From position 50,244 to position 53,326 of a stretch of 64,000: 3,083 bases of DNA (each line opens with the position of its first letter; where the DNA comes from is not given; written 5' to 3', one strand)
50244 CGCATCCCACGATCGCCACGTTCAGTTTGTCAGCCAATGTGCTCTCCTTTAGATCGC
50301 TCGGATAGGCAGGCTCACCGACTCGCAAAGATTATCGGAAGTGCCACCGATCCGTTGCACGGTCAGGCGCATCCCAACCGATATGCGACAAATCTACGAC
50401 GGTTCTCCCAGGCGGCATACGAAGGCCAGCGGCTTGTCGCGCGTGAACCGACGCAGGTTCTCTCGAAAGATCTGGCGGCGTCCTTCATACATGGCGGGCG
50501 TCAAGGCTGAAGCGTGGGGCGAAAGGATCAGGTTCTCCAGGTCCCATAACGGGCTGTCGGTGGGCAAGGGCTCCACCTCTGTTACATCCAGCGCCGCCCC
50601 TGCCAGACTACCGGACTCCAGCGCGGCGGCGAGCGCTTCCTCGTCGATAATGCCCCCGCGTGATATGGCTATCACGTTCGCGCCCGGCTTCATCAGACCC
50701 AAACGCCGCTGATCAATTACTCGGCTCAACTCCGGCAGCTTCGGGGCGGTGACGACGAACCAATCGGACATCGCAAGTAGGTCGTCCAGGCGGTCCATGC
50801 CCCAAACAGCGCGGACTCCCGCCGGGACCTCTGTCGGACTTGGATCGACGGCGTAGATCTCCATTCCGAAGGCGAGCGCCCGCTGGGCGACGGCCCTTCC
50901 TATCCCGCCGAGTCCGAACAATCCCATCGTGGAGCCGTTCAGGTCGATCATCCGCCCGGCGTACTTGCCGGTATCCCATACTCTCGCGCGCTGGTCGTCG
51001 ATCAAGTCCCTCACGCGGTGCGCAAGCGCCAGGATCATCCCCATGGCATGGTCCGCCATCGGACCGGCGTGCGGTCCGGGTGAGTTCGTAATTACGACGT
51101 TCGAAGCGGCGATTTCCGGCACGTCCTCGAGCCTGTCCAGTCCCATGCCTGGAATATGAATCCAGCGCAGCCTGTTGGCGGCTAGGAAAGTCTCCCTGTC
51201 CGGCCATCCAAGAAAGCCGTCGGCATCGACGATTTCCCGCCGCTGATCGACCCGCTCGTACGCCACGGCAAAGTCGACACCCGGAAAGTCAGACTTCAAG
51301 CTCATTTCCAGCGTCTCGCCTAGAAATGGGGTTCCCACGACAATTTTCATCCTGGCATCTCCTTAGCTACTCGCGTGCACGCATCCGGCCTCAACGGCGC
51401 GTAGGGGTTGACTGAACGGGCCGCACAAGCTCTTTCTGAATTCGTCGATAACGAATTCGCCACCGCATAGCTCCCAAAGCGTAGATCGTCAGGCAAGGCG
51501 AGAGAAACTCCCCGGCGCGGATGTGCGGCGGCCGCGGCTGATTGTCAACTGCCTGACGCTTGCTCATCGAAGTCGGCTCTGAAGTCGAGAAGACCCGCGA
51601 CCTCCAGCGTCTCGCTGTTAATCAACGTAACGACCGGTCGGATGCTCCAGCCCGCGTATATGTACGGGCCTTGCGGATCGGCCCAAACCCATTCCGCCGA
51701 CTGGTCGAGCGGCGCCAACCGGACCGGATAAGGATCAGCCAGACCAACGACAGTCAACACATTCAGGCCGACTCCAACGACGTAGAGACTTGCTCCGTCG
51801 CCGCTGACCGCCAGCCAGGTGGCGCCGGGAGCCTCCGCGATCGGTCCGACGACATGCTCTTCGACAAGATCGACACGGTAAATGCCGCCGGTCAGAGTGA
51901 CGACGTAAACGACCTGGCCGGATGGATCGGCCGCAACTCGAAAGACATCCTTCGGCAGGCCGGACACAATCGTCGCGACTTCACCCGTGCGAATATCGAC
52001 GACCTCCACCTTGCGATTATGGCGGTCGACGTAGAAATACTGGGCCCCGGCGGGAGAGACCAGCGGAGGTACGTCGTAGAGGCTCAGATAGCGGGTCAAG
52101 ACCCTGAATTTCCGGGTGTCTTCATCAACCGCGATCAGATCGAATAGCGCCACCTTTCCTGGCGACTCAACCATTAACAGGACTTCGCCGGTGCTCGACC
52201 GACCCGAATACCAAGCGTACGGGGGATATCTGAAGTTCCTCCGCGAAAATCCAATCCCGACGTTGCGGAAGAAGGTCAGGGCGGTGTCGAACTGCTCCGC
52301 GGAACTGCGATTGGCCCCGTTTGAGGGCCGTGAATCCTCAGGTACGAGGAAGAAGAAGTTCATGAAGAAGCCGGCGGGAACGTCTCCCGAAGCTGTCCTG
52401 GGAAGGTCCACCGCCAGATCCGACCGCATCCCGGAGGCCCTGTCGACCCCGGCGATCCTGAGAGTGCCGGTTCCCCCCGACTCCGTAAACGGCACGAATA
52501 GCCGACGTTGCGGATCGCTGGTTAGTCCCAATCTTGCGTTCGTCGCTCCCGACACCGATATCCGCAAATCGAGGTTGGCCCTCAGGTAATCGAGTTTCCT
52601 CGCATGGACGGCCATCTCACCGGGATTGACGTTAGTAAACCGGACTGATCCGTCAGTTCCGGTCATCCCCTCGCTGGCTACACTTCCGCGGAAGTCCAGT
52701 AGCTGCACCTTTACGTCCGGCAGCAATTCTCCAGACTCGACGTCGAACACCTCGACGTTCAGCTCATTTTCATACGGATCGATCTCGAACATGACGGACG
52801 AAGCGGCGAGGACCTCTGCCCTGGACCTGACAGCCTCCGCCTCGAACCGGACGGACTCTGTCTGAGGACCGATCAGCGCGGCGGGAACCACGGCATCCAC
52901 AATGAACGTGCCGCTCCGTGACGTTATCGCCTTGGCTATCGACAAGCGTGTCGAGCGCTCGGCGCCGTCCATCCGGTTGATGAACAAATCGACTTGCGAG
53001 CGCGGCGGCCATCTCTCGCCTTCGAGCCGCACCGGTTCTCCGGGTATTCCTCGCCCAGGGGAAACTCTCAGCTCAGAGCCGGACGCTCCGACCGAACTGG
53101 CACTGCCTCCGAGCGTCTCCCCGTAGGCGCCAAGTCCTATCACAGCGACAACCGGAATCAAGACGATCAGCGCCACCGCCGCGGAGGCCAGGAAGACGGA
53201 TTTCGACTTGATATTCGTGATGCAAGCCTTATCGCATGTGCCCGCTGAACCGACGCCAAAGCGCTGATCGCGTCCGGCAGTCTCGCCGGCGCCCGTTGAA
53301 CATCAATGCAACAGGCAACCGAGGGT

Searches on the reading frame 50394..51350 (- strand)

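Call 12: search_protein_families(library=pfam, proteins=[window:50394-51350:-], max_evalue=0.01)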
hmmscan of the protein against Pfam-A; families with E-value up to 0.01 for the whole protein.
window:50394-51350:- (318 aa): 2 families
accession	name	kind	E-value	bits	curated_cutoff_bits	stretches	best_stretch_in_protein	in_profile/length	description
PF02826.25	2-Hacid_dh_C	-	9.8e-51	172.1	25.1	1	103-280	1-177/178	D-isomer specific 2-hydroxyacid dehydrogenase, NAD binding domain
PF00389.36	2-Hacid_dh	-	1.2e-05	25.5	24.6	1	51-310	52-131/134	D-isomer specific 2-hydroxyacid dehydrogenase, catalytic domain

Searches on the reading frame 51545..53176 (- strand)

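Call 12: search_protein_families(library=pfam, proteins=[window:51545-53176:-], max_evalue=0.01)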
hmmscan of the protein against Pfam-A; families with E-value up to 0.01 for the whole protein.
window:51545-53176:- (543 aa): 2 families
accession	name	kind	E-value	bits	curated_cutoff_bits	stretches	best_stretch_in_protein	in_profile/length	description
PF13620.12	CarboxypepD_reg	-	4.8e-08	33.7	32.3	1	141-216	4-79/82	Carboxypeptidase regulatory-like domain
PF11974.14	bMG3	-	0.00069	20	34.9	1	135-184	11-61/103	Bacterial alpha-2-macroglobulin MG3 domain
